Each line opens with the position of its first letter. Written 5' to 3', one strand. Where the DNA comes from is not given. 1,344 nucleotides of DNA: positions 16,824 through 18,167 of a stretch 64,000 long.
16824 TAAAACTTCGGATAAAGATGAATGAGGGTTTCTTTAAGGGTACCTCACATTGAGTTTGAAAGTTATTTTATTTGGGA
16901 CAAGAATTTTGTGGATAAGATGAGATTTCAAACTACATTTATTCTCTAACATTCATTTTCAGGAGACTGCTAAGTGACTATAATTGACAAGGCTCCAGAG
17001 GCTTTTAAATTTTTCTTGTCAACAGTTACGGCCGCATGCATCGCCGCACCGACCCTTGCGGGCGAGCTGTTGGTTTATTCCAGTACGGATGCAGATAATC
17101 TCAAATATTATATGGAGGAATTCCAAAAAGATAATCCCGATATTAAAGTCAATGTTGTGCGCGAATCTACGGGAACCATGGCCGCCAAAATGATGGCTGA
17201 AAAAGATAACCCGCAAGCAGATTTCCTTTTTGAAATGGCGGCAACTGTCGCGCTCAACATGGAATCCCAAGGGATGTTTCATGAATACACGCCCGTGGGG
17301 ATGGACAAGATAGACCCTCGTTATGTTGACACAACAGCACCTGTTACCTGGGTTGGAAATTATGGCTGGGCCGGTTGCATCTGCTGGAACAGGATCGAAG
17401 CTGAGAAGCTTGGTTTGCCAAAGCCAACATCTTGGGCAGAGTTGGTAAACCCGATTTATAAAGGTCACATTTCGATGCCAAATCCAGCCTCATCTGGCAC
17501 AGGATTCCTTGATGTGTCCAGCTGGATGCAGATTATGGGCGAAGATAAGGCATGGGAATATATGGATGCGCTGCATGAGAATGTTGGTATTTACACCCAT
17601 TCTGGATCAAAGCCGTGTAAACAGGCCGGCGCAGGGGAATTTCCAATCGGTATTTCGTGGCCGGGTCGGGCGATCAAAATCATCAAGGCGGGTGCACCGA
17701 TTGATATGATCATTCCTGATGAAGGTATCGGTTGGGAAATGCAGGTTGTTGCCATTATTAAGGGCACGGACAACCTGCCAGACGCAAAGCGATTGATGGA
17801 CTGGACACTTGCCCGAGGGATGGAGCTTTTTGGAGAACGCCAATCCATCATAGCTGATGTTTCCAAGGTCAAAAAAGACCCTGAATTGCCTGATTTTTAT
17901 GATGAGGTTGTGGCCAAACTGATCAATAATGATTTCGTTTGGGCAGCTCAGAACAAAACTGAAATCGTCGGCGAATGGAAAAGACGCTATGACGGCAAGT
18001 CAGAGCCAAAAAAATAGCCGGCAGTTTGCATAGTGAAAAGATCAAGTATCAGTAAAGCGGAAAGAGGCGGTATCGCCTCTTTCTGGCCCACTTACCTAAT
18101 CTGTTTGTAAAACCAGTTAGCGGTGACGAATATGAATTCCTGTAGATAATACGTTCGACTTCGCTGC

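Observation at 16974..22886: Decayed AfuA/PhnS-type ABC importer with a dead ATPase, co-located with a Cys-phosphatase and an FAD amine-oxidase-like enzyme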

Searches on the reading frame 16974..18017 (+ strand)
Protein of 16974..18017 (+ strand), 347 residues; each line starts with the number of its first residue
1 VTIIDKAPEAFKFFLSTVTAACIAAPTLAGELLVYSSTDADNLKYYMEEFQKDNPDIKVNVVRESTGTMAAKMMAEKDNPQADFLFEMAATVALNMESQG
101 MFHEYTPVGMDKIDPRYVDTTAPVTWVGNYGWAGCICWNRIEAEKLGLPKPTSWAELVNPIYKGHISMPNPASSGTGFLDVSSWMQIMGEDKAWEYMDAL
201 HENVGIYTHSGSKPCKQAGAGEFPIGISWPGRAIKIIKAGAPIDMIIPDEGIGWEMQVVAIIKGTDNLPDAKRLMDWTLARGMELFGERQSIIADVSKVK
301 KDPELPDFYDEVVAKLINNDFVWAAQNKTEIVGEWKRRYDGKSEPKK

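Call 6: search_protein_families(library=pfam, proteins=[window:16974-18017:+], max_evalue=0.01)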
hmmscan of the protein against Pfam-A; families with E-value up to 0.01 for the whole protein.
window:16974-18017:+ (347 aa): 4 families
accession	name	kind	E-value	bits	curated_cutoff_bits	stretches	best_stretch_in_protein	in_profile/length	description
PF01547.30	SBP_bac_1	-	1.9e-20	74.5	26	1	40-277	7-299/307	Bacterial extracellular solute-binding protein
PF13416.11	SBP_bac_8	-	8.9e-20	72.1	27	1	46-279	2-244/279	Bacterial extracellular solute-binding protein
PF13343.11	SBP_bac_6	-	1.2e-16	61.4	24.6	1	93-281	21-205/245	Bacterial extracellular solute-binding protein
PF13531.11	SBP_bac_11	-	1.1e-06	29.1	25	1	33-277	2-211/227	Bacterial extracellular solute-binding protein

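Call 7: search_protein_families(library=ncbifam, proteins=[window:16974-18017:+], max_evalue=0.01)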
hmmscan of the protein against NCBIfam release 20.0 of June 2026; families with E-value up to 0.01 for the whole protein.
window:16974-18017:+ (347 aa): 5 families
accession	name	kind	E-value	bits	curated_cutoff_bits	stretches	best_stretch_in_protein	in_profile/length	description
TIGR03261.1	phnS2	equivalog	5.5e-122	407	392.75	1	20-344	12-334/334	putative 2-aminoethylphosphonate ABC transporter substrate-binding protein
NF011620.1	PRK15046.1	equivalog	6.4e-21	74.5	310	1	20-211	15-199/334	2-aminoethylphosphonate ABC transporter substrate-binding protein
TIGR03227.1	PhnS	equivalog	2.1e-14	53.2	395.3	1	20-211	22-209/360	2-aminoethylphosphonate ABC transporter substrate-binding protein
TIGR01254.1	sfuA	subfamily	7.9e-09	35.2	93.4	1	32-328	7-300/306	thiamine ABC transporter substrate-binding protein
NF007048.0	PRK09501.1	equivalog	6e-08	31.9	582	1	47-279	43-279/348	spermidine/putrescine ABC transporter substrate-binding protein PotD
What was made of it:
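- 16974..18017 (+): Substrate-binding protein, PhnS2 (AepX-type), 347 aa, GTG start. It is a foreign ('B-type') allele. TIGR03261 scores 407 bits against a cut-off of 392.75 (call 7).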

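Call 8: find_encoding_contigs(protein=window:16974-18017:+, flank=8000, max_places=8)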
Protein window:16974-18017:+ (347 aa): 1 contig read that carries it; 1 place shown.
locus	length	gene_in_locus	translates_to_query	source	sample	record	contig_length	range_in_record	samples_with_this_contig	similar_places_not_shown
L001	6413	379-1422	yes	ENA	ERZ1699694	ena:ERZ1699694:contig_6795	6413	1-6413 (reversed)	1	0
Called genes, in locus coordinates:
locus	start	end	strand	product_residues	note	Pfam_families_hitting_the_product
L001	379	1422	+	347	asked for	PF13531:SBP_bac_11 (weak), PF01547:SBP_bac_1, PF13416:SBP_bac_8, PF13343:SBP_bac_6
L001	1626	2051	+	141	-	PF00005:ABC_tran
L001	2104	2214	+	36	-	-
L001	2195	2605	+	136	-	PF08402:TOBE_2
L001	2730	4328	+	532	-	PF00528:BPD_transp_1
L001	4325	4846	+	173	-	PF22785:Tc-R-P, PF22784:PTP-SAK, PF22741:PTP-NADK (weak), PF00102:Y_phosphatase (weak), PF00782:DSPc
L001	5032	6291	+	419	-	PF01266:DAO, PF03486:HI0933_like (faint), PF07992:Pyr_redox_2 (faint), PF13450:NAD_binding_8 (faint)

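Call 25: find_homologous_proteins(query=window:16974-18017:+, max_evalue=1e-30)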
Query window:16974-18017:+ (347 aa): 7083 proteins with E <= 1e-30 among 8000 candidates; the best 120 are listed.
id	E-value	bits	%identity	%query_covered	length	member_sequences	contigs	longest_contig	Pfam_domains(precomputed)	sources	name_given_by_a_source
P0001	2.8e-236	801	99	100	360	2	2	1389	PF13531.12,PF13416.12,PF13343.12,PF01547.31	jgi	jgi:iron(III) transport system substrate-binding protein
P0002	1.5e-227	772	96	100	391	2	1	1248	PF13531.12,PF13416.12,PF13343.12,PF01547.31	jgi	jgi:iron(III) transport system substrate-binding protein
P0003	2.1e-226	768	96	99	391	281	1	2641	PF13531.12,PF13416.12,PF13343.12,PF01547.31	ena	-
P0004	1.8e-207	706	88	98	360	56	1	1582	PF13531.12,PF13416.12,PF13343.12,PF01547.31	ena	-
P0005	6.6e-205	698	89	93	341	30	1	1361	PF13531.12,PF13416.12,PF13343.12,PF01547.31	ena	-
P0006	7.4e-200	681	85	97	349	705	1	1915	PF13531.12,PF13416.12,PF13343.12,PF01547.31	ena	-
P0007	7.7e-199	678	87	95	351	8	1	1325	PF13531.12,PF13416.12,PF13343.12,PF01547.31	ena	-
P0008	4.3e-198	675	85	97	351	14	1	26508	PF13531.12,PF13416.12,PF13343.12,PF01547.31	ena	-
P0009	7.5e-198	675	83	99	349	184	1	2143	PF13531.12,PF13416.12,PF13343.12,PF01547.31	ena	-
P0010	4.2e-197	672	85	97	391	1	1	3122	PF13531.12,PF13416.12,PF13343.12,PF01547.31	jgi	-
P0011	8.0e-197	671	84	97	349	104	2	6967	PF13531.12,PF13416.12,PF13343.12,PF01547.31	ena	-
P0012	1.0e-196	671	86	94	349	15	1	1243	PF13531.12,PF13416.12,PF13343.12,PF01547.31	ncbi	-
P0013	1.3e-196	671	84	97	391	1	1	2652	PF13531.12,PF13416.12,PF13343.12,PF01547.31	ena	-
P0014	1.9e-196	670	84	97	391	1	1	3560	PF13531.12,PF13416.12,PF13343.12,PF01547.31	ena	-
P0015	2.4e-196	670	85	96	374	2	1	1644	PF13531.12,PF13416.12,PF13343.12,PF01547.31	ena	-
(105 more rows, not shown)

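Call 26: list_cluster_members(proteins=[P0001, P0002, P0003, P0004, P0005])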
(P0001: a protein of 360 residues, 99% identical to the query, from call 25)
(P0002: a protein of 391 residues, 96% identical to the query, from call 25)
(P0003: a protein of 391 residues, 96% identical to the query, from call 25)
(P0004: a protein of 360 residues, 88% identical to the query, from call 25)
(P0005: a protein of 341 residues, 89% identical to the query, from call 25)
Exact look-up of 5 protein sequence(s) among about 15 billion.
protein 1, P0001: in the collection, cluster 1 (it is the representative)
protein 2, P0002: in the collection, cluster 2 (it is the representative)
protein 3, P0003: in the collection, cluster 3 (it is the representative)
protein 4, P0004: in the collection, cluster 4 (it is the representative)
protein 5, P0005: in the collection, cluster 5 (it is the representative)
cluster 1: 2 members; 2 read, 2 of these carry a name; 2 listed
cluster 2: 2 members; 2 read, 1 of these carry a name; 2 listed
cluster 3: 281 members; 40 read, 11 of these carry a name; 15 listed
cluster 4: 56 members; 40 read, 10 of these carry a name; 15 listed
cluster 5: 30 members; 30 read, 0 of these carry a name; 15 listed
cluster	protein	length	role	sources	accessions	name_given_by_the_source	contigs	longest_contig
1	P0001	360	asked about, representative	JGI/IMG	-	iron(III) transport system substrate-binding protein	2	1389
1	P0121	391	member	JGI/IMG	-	iron(III) transport system substrate-binding protein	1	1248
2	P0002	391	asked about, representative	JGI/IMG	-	iron(III) transport system substrate-binding protein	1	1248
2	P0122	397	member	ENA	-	-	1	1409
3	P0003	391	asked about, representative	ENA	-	-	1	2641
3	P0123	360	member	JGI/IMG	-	iron(III) transport system substrate-binding protein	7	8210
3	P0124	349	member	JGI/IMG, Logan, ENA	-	iron(III) transport system substrate-binding protein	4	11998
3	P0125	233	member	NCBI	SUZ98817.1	uncharacterized protein METZ01_LOCUS51671, partial [marine metagenome]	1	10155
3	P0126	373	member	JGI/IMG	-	iron(III) transport system substrate-binding protein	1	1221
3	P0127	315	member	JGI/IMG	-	iron(III) transport system substrate-binding protein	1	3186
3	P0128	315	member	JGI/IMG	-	iron(III) transport system substrate-binding protein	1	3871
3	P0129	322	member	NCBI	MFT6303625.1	MAG: iron(III) transport system substrate-binding protein [Pseudomonadales bacterium]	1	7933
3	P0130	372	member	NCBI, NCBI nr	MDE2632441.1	MAG: putative 2-aminoethylphosphonate ABC transporter substrate-binding protein ... | putative 2-aminoethylphosphonate ABC transporter substrate-binding protein [Paracoccaceae ...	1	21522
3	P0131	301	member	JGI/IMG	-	iron(III) transport system substrate-binding protein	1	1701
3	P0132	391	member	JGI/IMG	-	iron(III) transport system substrate-binding protein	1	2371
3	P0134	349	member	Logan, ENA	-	-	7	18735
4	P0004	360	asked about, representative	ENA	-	-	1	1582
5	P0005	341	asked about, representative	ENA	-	-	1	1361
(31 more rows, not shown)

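Call 27: find_encoding_contigs(protein=P0134, flank=10000, max_places=6)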
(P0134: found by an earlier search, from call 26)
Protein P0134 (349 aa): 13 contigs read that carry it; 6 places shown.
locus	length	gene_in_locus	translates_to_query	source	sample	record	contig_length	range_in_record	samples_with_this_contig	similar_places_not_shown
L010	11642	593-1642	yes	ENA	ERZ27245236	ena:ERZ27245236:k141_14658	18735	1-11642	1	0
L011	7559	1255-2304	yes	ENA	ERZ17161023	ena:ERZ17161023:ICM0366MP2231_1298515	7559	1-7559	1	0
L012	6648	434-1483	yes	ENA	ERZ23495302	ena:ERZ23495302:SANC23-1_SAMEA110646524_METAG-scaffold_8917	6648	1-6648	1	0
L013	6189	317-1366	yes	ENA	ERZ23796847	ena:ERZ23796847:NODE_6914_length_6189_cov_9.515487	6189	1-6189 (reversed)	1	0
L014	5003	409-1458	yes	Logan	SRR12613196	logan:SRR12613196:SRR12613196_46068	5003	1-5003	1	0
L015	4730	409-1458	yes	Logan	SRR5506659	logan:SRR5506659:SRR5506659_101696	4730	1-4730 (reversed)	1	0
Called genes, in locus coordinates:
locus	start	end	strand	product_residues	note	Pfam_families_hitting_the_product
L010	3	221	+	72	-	?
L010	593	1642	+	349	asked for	PF01547:SBP_bac_1, PF13531:SBP_bac_11, PF13416:SBP_bac_8, PF13343:SBP_bac_6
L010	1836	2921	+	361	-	PF02463:SMC_N (faint), PF13476:AAA_23 (faint), PF00005:ABC_tran, PF13304:AAA_21 (faint), PF08402:TOBE_2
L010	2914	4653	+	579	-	PF00528:BPD_transp_1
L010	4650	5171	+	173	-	PF22784:PTP-SAK, PF22785:Tc-R-P, PF00102:Y_phosphatase (weak), PF00782:DSPc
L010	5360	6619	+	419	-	PF01266:DAO, PF03486:HI0933_like (faint), PF13450:NAD_binding_8 (faint)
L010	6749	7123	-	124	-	-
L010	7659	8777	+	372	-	PF02119:FlgI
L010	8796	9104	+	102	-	PF10135:Rod-binding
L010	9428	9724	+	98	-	PF04316:FlgM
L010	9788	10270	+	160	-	PF05130:FlgN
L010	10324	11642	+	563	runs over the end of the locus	PF22638:FlgK_D1, PF06429:Flg_bbr_C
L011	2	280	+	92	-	?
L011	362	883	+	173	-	PF25084:LbH_EIF2B (weak), PF00132:Hexapep, PF14602:Hexapep_2 (weak)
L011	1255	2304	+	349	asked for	PF01547:SBP_bac_1, PF13531:SBP_bac_11, PF13416:SBP_bac_8, PF13343:SBP_bac_6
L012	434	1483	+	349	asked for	PF01547:SBP_bac_1, PF13531:SBP_bac_11, PF13416:SBP_bac_8, PF13343:SBP_bac_6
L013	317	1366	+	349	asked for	PF01547:SBP_bac_1, PF13531:SBP_bac_11, PF13416:SBP_bac_8, PF13343:SBP_bac_6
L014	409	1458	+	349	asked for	PF01547:SBP_bac_1, PF13531:SBP_bac_11, PF13416:SBP_bac_8, PF13343:SBP_bac_6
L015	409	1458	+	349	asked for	PF01547:SBP_bac_1, PF13531:SBP_bac_11, PF13416:SBP_bac_8, PF13343:SBP_bac_6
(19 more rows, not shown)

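Call 28: find_encoding_contigs(protein=P0123, flank=10000, max_places=6)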
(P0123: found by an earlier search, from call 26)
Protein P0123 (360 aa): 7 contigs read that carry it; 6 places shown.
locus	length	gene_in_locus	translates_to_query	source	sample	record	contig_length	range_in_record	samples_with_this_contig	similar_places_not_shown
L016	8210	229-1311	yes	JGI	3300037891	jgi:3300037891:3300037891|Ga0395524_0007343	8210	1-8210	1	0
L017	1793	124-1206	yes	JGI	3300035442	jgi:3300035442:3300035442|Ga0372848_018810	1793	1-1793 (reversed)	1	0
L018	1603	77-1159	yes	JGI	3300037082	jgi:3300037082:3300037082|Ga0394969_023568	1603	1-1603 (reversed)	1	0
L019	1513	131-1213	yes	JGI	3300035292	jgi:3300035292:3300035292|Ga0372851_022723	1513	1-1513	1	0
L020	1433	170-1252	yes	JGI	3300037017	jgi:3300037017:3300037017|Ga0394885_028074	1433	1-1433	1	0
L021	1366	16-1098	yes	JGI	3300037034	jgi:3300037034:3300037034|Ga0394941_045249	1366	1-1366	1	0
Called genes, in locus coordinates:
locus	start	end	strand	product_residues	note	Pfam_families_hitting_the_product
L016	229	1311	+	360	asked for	PF13531:SBP_bac_11 (weak), PF01547:SBP_bac_1, PF13416:SBP_bac_8, PF13343:SBP_bac_6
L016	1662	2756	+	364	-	PF02463:SMC_N (faint), PF00005:ABC_tran, PF13304:AAA_21 (faint), PF08402:TOBE_2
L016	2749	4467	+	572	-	PF00528:BPD_transp_1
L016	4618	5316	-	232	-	PF02463:SMC_N, PF00005:ABC_tran, PF13401:AAA_22 (weak), PF13304:AAA_21 (weak)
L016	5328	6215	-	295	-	PF00528:BPD_transp_1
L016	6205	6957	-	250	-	PF00528:BPD_transp_1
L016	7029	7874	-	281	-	PF00497:SBP_bac_3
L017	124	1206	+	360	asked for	PF13531:SBP_bac_11 (weak), PF01547:SBP_bac_1, PF13416:SBP_bac_8, PF13343:SBP_bac_6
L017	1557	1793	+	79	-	?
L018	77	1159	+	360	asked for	PF13531:SBP_bac_11 (weak), PF01547:SBP_bac_1, PF13416:SBP_bac_8, PF13343:SBP_bac_6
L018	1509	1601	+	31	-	?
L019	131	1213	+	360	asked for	PF13531:SBP_bac_11 (weak), PF01547:SBP_bac_1, PF13416:SBP_bac_8, PF13343:SBP_bac_6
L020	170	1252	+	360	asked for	PF13531:SBP_bac_11 (weak), PF01547:SBP_bac_1, PF13416:SBP_bac_8, PF13343:SBP_bac_6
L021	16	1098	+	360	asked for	PF13531:SBP_bac_11 (weak), PF01547:SBP_bac_1, PF13416:SBP_bac_8, PF13343:SBP_bac_6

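Call 52: search_solved_structures(query=window:16974-18017:+, max_evalue=0.00001)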
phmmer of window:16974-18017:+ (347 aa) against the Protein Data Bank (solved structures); distinct sequences matched with E-value up to 0.00001: 11.
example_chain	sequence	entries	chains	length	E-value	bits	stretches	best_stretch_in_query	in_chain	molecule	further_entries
4r72_A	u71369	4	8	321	2.4e-41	144.9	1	30-335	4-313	ABC-type Fe3+ transport system, periplasmic component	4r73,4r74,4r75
8x1a_B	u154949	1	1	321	1.3e-35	126.1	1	30-335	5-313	Iron(III) ABC transporter, periplasmic iron-compound-binding protein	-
6wce_A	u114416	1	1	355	2.5e-30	108.7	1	29-289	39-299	Pyridoxal-5-phosphate binding protein A (P5PA)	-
6fjl_A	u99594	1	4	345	1.3e-09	40.6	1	29-281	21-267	ABC-type Fe3+ transport system, periplasmic component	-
6hhb_A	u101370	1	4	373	1.6e-09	40.3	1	29-281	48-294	ABC-type Fe3+ transport system, periplasmic component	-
1poy_1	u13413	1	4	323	9.2e-08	34.5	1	47-279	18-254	SPERMIDINE/PUTRESCINE-BINDING PROTEIN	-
1pot_A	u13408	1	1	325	9.3e-08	34.5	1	47-279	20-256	SPERMIDINE/PUTRESCINE-BINDING PROTEIN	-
8y5h_E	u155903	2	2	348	1e-07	34.4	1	47-279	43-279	Spermidine/putrescine-binding periplasmic protein | Putrescine-binding periplasmic protein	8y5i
6lki_A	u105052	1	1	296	9.3e-07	31.2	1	32-302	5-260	ABC transporter, solute-binding protein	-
6lkg_A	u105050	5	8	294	1.2e-06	30.9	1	32-302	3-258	ABC transporter, solute-binding protein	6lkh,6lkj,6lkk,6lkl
6dgv_A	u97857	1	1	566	6.7e-06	28.4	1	66-287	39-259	Fluorescent GABA Sensor precursor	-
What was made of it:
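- Closest known: AfuABC, with the sugar-phosphate-binding AfuA. Same: These are the closest solved SBPs (E 2e-41 and 3e-30, call 52).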

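Call 69: find_encoding_contigs(protein=P0130, flank=10000, max_places=3)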
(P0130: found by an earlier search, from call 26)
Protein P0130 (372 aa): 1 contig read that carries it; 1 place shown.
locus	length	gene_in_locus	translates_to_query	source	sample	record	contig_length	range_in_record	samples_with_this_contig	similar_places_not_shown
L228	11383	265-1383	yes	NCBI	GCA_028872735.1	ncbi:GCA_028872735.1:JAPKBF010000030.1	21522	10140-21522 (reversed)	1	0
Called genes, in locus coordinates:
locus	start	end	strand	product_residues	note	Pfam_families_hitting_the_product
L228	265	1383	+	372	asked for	PF13531:SBP_bac_11 (weak), PF01547:SBP_bac_1, PF13416:SBP_bac_8, PF13343:SBP_bac_6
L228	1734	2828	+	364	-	PF02463:SMC_N (faint), PF00005:ABC_tran, PF13304:AAA_21 (faint), PF08402:TOBE_2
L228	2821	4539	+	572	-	PF00528:BPD_transp_1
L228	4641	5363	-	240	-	PF02463:SMC_N, PF00005:ABC_tran, PF13401:AAA_22 (weak), PF13304:AAA_21 (weak)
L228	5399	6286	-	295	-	PF00528:BPD_transp_1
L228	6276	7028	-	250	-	PF00528:BPD_transp_1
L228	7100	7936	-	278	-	PF00497:SBP_bac_3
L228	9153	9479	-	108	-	-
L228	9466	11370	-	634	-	PF04972:BON (faint), PF00691:OmpA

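Call 80: search_protein_families(library=ncbifam, proteins=[L016:229-1311:+, L016:1662-2756:+, L016:2749-4467:+], max_evalue=1e-40)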
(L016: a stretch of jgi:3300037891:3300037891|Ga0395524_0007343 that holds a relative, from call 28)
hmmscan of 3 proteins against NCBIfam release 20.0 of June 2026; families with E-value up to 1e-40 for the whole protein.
L016:229-1311:+ (360 aa): 1 family
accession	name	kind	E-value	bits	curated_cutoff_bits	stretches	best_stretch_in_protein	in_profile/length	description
TIGR03261.1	phnS2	equivalog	4.1e-122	407.4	392.75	1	33-357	12-334/334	putative 2-aminoethylphosphonate ABC transporter substrate-binding protein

L016:1662-2756:+ (364 aa): 40 families (the best 25 are shown)
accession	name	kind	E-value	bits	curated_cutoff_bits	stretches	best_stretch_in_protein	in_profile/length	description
TIGR03265.1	PhnT2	equivalog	4.4e-145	483.3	457.7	1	11-362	3-353/353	putative 2-aminoethylphosphonate ABC transporter ATP-binding protein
NF006987.0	PRK09452.1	equivalog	5.5e-96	321.5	482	1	9-323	14-335/378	spermidine/putrescine ABC transporter ATP-binding protein PotA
NF043075.1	MMSYN1_0197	equivalog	1.5e-94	316.7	550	1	13-333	3-320/341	spermidine/putrescine ABC transporter ATP-binding protein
TIGR01187.1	potA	subfamily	1.6e-92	310.1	355.6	1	44-356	2-320/325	polyamine ABC transporter ATP-binding protein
NF008653.0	PRK11650.1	subfamily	3.7e-88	296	432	1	12-345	3-337/357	sn-glycerol-3-phosphate ABC transporter ATP-binding protein UgpC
TIGR00968.1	3a0106s01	subfamily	8e-86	287.4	342.75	1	14-247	2-235/237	sulfate ABC transporter ATP-binding protein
NF008513.0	PRK11432.1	equivalog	8.1e-86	288.1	496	1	11-340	5-329/351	ferric ABC transporter ATP-binding protein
TIGR03258.1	PhnT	equivalog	4e-85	286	499.15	1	13-343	9-345/359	2-aminoethylphosphonate ABC transport system ATP-binding subunit PhnT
NF040840.2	tungstate_WtpC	equivalog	8.4e-85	285.1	440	1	13-360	2-346/347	tungstate ABC transporter ATP-binding protein WtpC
NF008621.0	PRK11607.1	equivalog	4.1e-84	282.6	613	1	11-325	18-340/377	putrescine ABC transporter ATP-binding subunit PotG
NF008233.0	PRK11000.1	equivalog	8.8e-84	281.4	568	1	14-346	5-344/369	maltose/maltodextrin ABC transporter ATP-binding protein MalK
NF008105.0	PRK10851.1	equivalog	2.7e-82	276.4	502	1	13-334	3-325/362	sulfate/thiosulfate ABC transporter ATP-binding protein CysA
NF040933.2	ABC_arch_GlcV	equivalog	9.2e-82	274.8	450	1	14-343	4-345/357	glucose ABC transporter ATP-binding protein GlcV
TIGR01186.1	proV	subfamily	3.9e-62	210.5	326.6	1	22-316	3-299/363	betaine/proline/choline family ABC transporter ATP-binding protein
NF040729.1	ABC_ATP_SaoA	equivalog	3.5e-57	193.7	360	1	13-218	2-208/248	ABC transporter ATP-binding protein SaoA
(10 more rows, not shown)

L016:2749-4467:+ (572 aa): 1 family
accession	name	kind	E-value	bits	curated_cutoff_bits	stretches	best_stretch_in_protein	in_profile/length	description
TIGR03262.1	PhnU2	equivalog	2.7e-231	768.9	593.25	1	28-567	5-545/546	putative 2-aminoethylphosphonate ABC transporter permease subunit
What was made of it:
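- Closest known: AepXVW, the 2-aminoethylphosphonate ABC importer. Same: The window's SBP and permease, and all three proteins of the intact same-species, B-type and SAR116 copies, pass the curated NCBIfam cut-offs (calls 7, 80).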
